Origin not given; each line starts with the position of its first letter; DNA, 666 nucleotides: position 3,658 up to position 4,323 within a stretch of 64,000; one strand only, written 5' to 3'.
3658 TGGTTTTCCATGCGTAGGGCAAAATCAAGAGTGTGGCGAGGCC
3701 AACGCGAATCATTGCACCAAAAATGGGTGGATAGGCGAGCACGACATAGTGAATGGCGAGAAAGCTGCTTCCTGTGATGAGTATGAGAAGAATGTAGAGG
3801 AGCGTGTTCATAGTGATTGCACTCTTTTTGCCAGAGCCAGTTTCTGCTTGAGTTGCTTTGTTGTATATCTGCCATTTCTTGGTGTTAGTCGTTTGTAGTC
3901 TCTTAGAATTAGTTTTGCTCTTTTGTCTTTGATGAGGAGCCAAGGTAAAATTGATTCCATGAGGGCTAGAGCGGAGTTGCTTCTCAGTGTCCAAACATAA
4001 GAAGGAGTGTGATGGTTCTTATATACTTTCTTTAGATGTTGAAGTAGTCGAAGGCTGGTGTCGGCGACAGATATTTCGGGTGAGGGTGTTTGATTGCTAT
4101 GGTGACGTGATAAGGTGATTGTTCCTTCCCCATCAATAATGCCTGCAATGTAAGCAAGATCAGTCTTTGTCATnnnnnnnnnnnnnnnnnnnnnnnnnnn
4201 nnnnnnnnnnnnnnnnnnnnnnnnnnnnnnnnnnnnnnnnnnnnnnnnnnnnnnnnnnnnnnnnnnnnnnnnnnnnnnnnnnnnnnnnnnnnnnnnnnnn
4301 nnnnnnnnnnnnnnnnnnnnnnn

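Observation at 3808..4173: Free-standing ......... endonuclease-like gene immediately downstream of the intron-bearing ssrA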

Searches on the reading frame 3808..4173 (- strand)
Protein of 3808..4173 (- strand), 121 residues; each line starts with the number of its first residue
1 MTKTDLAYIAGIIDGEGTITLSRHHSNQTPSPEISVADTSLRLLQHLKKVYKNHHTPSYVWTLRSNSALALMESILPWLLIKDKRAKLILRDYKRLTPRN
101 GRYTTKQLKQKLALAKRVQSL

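Call 5: search_protein_families(library=pfam, proteins=[window:3808-4173:-], max_evalue=1)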
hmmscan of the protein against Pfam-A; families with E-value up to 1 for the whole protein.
window:3808-4173:- (121 aa): 2 families
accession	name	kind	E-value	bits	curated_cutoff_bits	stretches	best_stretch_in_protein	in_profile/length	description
PF14528.11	LAGLIDADG_3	-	0.00022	21.8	22.5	1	5-51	3-43/82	LAGLIDADG-like domain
PF00961.24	LAGLIDADG_1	-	0.081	14.3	23.1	1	9-52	1-51/102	LAGLIDADG endonuclease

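Call 6: find_homologous_proteins(query=window:3811-4173:-, max_evalue=0.01)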
Query window:3811-4173:- (121 aa): 172 proteins with E <= 0.01 among 182 candidates; the best 120 are listed.
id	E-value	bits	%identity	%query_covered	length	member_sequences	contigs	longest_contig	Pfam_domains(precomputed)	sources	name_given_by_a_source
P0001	4.0e-72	258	100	100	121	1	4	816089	-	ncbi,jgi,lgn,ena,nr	ncbi:MAG: hypothetical protein COV45_01390 [Deltaproteobacteria bacterium CG11_big_fil_rev_8_21_14_0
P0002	8.3e-57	208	79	100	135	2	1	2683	-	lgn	-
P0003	5.1e-54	199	74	100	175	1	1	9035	-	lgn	-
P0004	1.1e-51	192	73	100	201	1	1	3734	PF14528.12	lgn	-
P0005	1.0e-49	185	70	100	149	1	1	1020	-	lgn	-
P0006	3.6e-45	171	66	100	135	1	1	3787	-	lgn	-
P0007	8.7e-29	118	47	100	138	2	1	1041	PF00961.25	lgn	-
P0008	9.6e-25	105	48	100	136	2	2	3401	-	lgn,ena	-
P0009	1.0e-24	105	47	100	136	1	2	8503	-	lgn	-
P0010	2.0e-24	104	47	100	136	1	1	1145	-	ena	-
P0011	5.9e-24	102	49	86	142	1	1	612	PF00961.25,PF14528.12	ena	-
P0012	8.3e-24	102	51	92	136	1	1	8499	-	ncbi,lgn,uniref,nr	ncbi:hypothetical protein [Clostridium sp.]|uniref:hypothetical protein n=1 Tax=Clostridium sp. TaxI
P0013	1.1e-23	102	51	92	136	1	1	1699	-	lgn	-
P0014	1.3e-23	101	49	92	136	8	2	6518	-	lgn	-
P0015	1.5e-23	101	45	98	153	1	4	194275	PF00961.25,PF14528.12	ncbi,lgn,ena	-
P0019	9.2e-23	99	41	100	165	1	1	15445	PF14528.12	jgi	jgi:hypothetical protein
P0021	1.4e-22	98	47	88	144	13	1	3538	PF00961.25,PF14528.12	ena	-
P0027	5.1e-22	96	46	93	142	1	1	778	PF00961.25,PF14528.12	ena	-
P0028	6.1e-22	96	48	88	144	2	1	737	PF00961.25,PF14528.12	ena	-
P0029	6.6e-22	96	48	88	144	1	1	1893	PF00961.25,PF14528.12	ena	-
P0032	1.3e-21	95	45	98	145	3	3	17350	PF00961.25,PF14528.12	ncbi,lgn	-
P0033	1.3e-21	95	43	98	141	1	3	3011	PF00961.25,PF14528.12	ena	-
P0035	1.8e-21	94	44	98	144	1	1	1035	PF00961.25,PF14528.12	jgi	jgi:hypothetical protein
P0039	3.1e-21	94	45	100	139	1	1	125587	PF00961.25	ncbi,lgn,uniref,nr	ncbi:LAGLIDADG-like domain-containing protein [Desulfonispora thiosulfatigenes DSM 11270]|uniref:LAG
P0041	4.6e-21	93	48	88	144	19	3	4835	PF00961.25,PF14528.12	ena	-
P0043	6.1e-21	93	42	98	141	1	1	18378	PF00961.25,PF14528.12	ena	-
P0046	1.2e-20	92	44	100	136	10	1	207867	-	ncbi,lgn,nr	ncbi:hypothetical protein FDF26_01680 [Clostridium botulinum]|nr:hypothetical protein [Clostridium b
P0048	3.0e-20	91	48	85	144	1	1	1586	PF00961.25,PF14528.12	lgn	-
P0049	3.7e-20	90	45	88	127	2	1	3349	PF14528.12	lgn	-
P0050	3.7e-20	90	42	98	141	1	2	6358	PF00961.25,PF14528.12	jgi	-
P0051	4.1e-20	90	44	88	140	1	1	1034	PF00961.25,PF14528.12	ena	-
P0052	4.2e-20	90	43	92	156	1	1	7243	PF00961.25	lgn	-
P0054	6.2e-20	89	45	95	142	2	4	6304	PF00961.25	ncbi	-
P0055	6.6e-20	89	42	100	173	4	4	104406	PF14528.12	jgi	jgi:hypothetical protein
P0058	9.6e-20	89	44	90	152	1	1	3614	PF00961.25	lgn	-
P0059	9.7e-20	89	41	98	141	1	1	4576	PF00961.25,PF14528.12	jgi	-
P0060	1.2e-19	89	42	97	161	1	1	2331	PF00961.25,PF14528.12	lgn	-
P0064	2.6e-19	87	45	86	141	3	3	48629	PF00961.25,PF14528.12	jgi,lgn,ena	-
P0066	3.0e-19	87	40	98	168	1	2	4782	PF00961.25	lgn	-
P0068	3.9e-19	87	41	92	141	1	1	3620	PF00961.25,PF14528.12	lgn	-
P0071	6.0e-19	86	43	85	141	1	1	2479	PF14528.12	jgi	-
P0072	6.5e-19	86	38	100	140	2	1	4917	PF00961.25,PF14528.12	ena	-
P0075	7.8e-19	86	46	82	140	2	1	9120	PF00961.25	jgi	jgi:hypothetical protein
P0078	1.3e-18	85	42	97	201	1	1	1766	PF00961.25,PF14528.12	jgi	jgi:hypothetical protein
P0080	1.5e-18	85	39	98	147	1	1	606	PF00961.25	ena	-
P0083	2.1e-18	85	40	98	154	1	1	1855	PF00961.25,PF14528.12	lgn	-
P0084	2.9e-18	84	44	92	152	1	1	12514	PF14528.12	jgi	-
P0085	2.9e-18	84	41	95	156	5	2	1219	PF00961.25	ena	-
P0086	3.9e-18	84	44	85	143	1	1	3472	PF00961.25,PF14528.12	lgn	-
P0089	4.3e-18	84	40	92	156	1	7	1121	PF00961.25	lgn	-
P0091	6.0e-18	83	44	93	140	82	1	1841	PF00961.25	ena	-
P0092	9.1e-18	83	40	98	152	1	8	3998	PF00961.25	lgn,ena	-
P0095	1.1e-17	82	40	97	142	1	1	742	PF00961.25,PF14528.12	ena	-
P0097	1.2e-17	82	42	92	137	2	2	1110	PF14528.12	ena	-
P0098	1.3e-17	82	41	92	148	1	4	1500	PF00961.25,PF14528.12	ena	-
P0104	4.0e-17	80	42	88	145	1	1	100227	PF00961.25,PF14528.12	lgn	-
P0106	5.5e-17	80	38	100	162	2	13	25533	PF14528.12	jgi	jgi:hypothetical protein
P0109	7.5e-17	80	38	100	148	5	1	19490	PF00961.25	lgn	-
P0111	8.7e-17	79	40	86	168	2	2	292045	PF14528.12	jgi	jgi:hypothetical protein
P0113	8.9e-17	79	46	80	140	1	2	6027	PF00961.25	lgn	-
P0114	9.3e-17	79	40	88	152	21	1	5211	PF00961.25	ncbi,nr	ncbi:MAG: hypothetical protein NPIRA05_13720 [Nitrospirales bacterium]|nr:MAG: hypothetical protein 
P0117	9.8e-17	79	38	100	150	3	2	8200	PF00961.25,PF14528.12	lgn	-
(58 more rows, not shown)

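Call 7: search_solved_structures(query=window:3811-4173:-, max_evalue=10, show_alignments=3)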
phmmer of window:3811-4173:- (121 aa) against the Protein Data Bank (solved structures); distinct sequences matched with E-value up to 10: 29.
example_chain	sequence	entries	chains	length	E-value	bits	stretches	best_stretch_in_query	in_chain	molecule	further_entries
3fd2_A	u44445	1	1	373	4.5e-05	27.1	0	3-20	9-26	Site-specific DNA endonuclease I-MsoI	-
3mx9_A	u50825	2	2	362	0.0058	20.3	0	3-28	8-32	Protein scV3V2(G19S) | scV3V2(G19S)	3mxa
3mis_A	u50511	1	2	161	0.082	16.6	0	3-20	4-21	Mso-8G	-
3ko2_A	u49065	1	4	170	0.11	16.2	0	3-20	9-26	Site-specific DNA endonuclease I-MsoI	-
1m5x_A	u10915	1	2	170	0.11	16.1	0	3-20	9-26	DNA endonuclease I-MsoI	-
3mip_A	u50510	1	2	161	0.13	15.9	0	3-20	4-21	Mso-8G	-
1mow_A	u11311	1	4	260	0.16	15.7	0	6-21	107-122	chimera of homing endonuclease I-DmoI and DNA endonuclease I-CreI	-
2fld_A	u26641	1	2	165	0.19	15.4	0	3-20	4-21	DNA ENDONUCLEASE I-MSOI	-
5a74_A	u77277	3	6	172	0.24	15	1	64-97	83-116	DNA ENDONUCLEASE I-CVUI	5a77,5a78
5a72_A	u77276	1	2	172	0.34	14.6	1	64-97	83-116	DNA ENDONUCLEASE I-CVUI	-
1af5_A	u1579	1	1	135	0.42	14.3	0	3-21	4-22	I-CREI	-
2i3p_A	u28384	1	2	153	0.45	14.2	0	3-27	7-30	DNA endonuclease I-CreI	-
2vbn_A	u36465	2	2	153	0.46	14.1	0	3-23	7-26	DNA ENDONUCLEASE I-CREI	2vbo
6fb0_B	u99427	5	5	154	0.46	14.1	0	3-23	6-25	DNA endonuclease I-CreI | I-CreI monomer B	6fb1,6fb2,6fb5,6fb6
3mxb_A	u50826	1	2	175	0.47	14.1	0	3-28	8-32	V3(E8K)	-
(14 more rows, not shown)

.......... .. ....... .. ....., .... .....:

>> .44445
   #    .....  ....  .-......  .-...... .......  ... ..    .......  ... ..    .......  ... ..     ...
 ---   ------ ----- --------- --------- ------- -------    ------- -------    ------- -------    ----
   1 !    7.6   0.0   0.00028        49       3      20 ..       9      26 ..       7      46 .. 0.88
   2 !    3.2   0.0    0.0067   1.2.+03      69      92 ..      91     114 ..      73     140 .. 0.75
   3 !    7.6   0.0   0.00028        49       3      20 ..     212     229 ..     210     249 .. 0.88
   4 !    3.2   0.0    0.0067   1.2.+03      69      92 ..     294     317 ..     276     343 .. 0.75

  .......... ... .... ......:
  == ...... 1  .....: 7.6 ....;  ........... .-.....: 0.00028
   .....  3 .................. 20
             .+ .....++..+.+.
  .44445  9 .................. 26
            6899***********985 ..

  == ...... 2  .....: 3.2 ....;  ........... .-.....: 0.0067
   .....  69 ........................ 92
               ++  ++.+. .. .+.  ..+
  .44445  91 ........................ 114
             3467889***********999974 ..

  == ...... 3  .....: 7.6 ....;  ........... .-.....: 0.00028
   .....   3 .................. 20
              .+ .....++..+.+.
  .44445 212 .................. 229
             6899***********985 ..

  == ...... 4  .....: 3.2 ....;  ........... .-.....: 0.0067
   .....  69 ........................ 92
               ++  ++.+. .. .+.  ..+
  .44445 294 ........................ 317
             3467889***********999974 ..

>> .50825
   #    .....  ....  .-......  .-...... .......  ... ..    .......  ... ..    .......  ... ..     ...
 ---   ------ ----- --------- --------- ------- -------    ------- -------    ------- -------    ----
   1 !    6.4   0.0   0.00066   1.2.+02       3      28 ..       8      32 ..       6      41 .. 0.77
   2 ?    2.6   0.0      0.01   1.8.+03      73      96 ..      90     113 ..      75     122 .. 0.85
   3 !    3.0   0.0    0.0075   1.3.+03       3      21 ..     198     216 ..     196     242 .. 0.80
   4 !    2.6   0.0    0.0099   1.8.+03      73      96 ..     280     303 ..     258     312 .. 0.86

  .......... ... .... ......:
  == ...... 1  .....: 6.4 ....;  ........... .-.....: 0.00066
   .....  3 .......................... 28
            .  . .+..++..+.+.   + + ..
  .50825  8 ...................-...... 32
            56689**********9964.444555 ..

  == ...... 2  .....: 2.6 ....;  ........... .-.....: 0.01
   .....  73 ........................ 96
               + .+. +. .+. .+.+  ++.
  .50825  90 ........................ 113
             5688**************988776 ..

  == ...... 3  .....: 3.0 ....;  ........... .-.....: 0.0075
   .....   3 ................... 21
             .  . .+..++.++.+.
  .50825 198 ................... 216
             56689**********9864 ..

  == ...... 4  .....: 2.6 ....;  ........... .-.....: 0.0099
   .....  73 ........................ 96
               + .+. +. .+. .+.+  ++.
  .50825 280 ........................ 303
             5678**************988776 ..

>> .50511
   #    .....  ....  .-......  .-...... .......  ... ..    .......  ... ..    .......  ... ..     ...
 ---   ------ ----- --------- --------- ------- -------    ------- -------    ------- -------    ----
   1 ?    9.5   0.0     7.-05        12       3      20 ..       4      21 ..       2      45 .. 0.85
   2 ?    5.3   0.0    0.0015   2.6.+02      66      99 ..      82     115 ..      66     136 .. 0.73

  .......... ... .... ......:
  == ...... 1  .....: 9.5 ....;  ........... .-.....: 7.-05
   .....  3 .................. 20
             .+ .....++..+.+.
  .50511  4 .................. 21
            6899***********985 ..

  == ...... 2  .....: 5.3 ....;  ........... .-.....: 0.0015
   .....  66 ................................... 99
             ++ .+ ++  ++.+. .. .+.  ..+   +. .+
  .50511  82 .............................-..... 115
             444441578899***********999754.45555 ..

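Call 8: search_protein_families(library=ncbifam, proteins=[window:3811-4173:-], max_evalue=10)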
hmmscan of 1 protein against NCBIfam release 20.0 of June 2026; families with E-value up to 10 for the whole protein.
window:3811-4173:- (121 aa): 0 families

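Call 9: search_protein_families(library=phrogs, proteins=[window:3811-4173:-], max_evalue=1)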
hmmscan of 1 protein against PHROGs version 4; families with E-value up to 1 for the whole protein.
window:3811-4173:- (121 aa): 2 families
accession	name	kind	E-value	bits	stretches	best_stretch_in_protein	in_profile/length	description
phrog_5046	-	DNA, RNA and nucleotide metabolism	6.6e-19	69.7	1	2-120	4-139/161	HNH endonuclease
phrog_12980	-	DNA, RNA and nucleotide metabolism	0.0019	19.1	1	1-22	1-22/161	HNH endonuclease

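Call 11: find_encoding_contigs(protein=P0046, flank=4000, max_places=3)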
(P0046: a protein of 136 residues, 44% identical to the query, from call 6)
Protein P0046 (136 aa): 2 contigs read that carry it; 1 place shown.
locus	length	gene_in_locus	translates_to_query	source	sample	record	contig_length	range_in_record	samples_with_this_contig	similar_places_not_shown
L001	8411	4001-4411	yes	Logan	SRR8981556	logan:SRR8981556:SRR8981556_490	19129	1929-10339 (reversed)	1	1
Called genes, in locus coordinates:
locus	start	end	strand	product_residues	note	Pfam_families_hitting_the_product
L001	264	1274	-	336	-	PF14879:DUF4489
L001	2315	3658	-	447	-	-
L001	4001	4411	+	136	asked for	-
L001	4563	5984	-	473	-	PF07690:MFS_1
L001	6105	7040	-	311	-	PF03358:FMN_red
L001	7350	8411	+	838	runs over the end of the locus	PF02311:AraC_binding (weak), PF00165:HTH_AraC (faint), PF12833:HTH_18, PF01229:Glyco_hydro_39, PF11790:Glyco_hydro_cc (weak)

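Call 12: find_encoding_contigs(protein=P0003, flank=5000, max_places=3)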
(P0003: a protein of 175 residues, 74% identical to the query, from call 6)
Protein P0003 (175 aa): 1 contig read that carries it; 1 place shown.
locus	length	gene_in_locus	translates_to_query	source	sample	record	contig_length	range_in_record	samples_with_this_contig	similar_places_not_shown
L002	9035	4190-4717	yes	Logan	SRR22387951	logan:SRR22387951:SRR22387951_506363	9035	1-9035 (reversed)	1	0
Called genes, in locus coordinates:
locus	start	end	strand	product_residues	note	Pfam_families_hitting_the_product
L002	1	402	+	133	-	?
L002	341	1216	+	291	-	PF02569:Pantoate_ligase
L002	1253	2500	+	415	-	PF22039:HUTI_composite_bact, PF01979:Amidohydro_1, PF07969:Amidohydro_3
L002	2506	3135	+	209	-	PF04367:DUF502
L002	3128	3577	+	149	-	PF01668:SmpB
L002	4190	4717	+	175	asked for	-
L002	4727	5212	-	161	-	PF13302:Acetyltransf_3 (weak), PF00583:Acetyltransf_1, PF13673:Acetyltransf_10, PF13508:Acetyltransf_7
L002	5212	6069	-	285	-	PF03372:Exo_endo_phos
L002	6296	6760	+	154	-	PF01381:HTH_3, PF13443:HTH_26, PF13560:HTH_31 (weak)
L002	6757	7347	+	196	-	PF02661:Fic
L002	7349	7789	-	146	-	PF00578:AhpC-TSA, PF08534:Redoxin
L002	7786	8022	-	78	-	-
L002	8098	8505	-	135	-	PF00839:Cys_rich_FGFR (faint)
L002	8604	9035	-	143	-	?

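Call 14: find_encoding_contigs(protein=P0004, flank=5000, max_places=3)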
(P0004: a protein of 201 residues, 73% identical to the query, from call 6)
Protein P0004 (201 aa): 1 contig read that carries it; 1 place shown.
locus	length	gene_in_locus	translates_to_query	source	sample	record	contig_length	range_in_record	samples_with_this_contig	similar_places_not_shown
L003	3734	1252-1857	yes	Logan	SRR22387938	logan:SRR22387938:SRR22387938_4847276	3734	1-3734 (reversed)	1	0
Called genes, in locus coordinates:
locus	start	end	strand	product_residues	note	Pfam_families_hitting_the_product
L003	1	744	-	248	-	?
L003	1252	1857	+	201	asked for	PF14528:LAGLIDADG_3 (faint)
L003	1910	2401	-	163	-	PF00583:Acetyltransf_1, PF13673:Acetyltransf_10, PF13508:Acetyltransf_7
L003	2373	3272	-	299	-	PF00892:EamA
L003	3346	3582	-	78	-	-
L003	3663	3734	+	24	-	?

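Call 15: find_encoding_contigs(protein=P0006, flank=5000, max_places=3)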
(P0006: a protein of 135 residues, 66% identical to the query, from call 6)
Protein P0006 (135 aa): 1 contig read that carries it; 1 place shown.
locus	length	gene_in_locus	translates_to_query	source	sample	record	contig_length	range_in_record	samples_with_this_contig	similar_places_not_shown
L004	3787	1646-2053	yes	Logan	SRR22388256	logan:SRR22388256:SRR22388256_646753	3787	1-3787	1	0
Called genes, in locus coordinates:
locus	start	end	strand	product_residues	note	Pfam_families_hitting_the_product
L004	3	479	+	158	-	?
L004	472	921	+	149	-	PF01668:SmpB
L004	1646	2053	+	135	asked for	-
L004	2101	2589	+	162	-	PF14317:YcxB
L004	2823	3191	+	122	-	-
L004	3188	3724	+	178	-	PF19502:DUF6036 (weak)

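Call 16: find_encoding_contigs(protein=P0002, flank=5000, max_places=3)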
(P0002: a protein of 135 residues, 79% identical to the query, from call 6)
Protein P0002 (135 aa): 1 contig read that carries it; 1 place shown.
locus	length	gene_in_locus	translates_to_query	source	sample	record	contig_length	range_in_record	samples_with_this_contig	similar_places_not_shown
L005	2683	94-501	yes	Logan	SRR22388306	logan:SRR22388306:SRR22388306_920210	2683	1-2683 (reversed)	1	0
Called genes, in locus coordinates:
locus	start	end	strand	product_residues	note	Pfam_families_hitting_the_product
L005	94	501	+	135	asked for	-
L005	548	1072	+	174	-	-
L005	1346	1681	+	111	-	-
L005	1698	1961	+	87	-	-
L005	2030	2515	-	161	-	PF13302:Acetyltransf_3 (weak), PF13527:Acetyltransf_9 (weak), PF00583:Acetyltransf_1, PF13673:Acetyltransf_10, PF13508:Acetyltransf_7, PF08445:FR47 (weak)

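Call 23: find_related_loci(query=A1, collection=genome_contigs, flank=3000)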
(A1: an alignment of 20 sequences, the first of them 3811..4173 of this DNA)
Query A1 (121 aa) in genome_contigs; peptide patterns used: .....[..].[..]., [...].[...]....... (x = any residue, [..] = any of these).
348 stretches matched a pattern; 310 encode a relative of the query (tblastn E <= 1e-3); the best 80 are kept; 80 distinct loci.
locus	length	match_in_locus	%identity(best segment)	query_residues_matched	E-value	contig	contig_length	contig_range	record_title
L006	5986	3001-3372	50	1-111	2e-34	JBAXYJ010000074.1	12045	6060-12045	MAG: Clostridiaceae bacterium isolate SO_2016_CLC_T1_14 scaffold05294_PH3_Jul14_2016, whole genome shotgun sequence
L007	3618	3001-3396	49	1-118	6e-34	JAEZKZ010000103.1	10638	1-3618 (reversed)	MAG: Bacillota bacterium isolate OH_CDB_54 k127_2562875, whole genome shotgun sequence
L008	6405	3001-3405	47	1-121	9e-34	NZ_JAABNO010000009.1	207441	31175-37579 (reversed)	Clostridium sp. C8-1-8 NODE_9_length_207441_cov_272.595334, whole genome shotgun sequence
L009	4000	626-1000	51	1-111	1e-33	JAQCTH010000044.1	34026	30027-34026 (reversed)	Clostridiaceae bacterium AF10-41 AF10-41.Scaf44, whole genome shotgun sequence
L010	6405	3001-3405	49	1-121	4e-33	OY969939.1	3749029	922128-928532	MAG: uncultured Eubacteriales bacterium isolate MFD03899.bin.2.43 genome assembly, chromosome: 1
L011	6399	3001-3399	44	1-121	4e-33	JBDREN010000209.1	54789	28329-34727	MAG: Elusimicrobiota bacterium isolate MEGAHIT-group-1.316 k141_4252719, whole genome shotgun sequence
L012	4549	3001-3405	46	1-121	5e-33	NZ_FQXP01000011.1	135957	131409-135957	Clostridium collagenovorans DSM 3089, whole genome shotgun sequence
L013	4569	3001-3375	51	1-111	5e-33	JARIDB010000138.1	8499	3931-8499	MAG: Clostridium sp. isolate cluster2_bin.52 k127_844330, whole genome shotgun sequence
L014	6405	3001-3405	46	1-121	2e-32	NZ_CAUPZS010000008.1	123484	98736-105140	MAG: uncultured Clostridium sp. isolate ERR9969075_bin.7_MetaWRAP_v1.3_MAG ERZ21615759.57, whole genome shotgun sequence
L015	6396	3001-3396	48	1-118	2e-32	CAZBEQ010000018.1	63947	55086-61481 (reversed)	MAG TPA_asm: uncultured Oscillospiraceae bacterium isolate SRP192927_co3_788 genome assembly, contig: NODE_720_length_63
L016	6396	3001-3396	48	1-118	2e-32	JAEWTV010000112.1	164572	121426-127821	MAG: Bacillota bacterium isolate OH_SDB_158 k127_22493, whole genome shotgun sequence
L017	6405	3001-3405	44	1-121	2e-32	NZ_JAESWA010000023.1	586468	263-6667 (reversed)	Clostridium paridis strain YIM B02565 GCM70020046_23, whole genome shotgun sequence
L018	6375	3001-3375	50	1-111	2e-32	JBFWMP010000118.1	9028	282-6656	MAG: Clostridia bacterium isolate CA_2019_NHSR_92 NODE_16074_length_9028_cov_6.882485_NHSR, whole genome shotgun sequenc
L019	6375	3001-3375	52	1-111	3e-32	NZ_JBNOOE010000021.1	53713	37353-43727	Clostridium nigeriense strain B26 NODE_21_length_53713_cov_110.413323, whole genome shotgun sequence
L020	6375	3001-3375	49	1-111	3e-32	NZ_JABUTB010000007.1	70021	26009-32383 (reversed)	MAG: Clostridium sp. isolate MAG28 scaffold7_size70021, whole genome shotgun sequence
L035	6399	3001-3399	40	1-121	9e-31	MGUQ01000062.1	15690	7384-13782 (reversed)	MAG: Elusimicrobia bacterium RIFCSPLOWO2_01_FULL_54_10 rifcsplowo2_01_scaffold_27217, whole genome shotgun sequence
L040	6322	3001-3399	41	1-121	6e-30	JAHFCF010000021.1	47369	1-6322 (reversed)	MAG: Elusimicrobia bacterium isolate nzgw215 NODE_273_length_47370_cov_5.849690, whole genome shotgun sequence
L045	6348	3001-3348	48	1-104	9e-30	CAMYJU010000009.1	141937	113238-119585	MAG: uncultured Gammaproteobacteria bacterium isolate ES_Gamma_036 genome assembly, contig: scaffold_92, whole genome sh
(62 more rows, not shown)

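Call 25: predict_structure(alignment_id=A1)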
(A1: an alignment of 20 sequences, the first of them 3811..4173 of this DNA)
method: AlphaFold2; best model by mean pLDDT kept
length: 121 residues; sequences in the alignment: 20
mean_pLDDT: 88.9   pTM: 0.80
mean pLDDT of the five models: 88.9, 88.3, 87.2, 86.7, 86.2
residues with pLDDT >= 90: 88; 70-90: 23; 50-70: 8; < 50: 2
segments of 3 or more residues with pLDDT < 50: none
pLDDT, mean of each block of 10 residues (from residue 1): 92 95 91 90 69 61 94 97 97 93 93 96 92
secondary structure, 60 per line:
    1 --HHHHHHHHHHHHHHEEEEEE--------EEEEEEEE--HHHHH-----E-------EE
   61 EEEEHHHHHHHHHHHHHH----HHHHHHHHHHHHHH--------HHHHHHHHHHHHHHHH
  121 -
elements in order: H3-16 E17-22 E31-38 H41-45 E59-64 H65-78 H83-96 H105-120
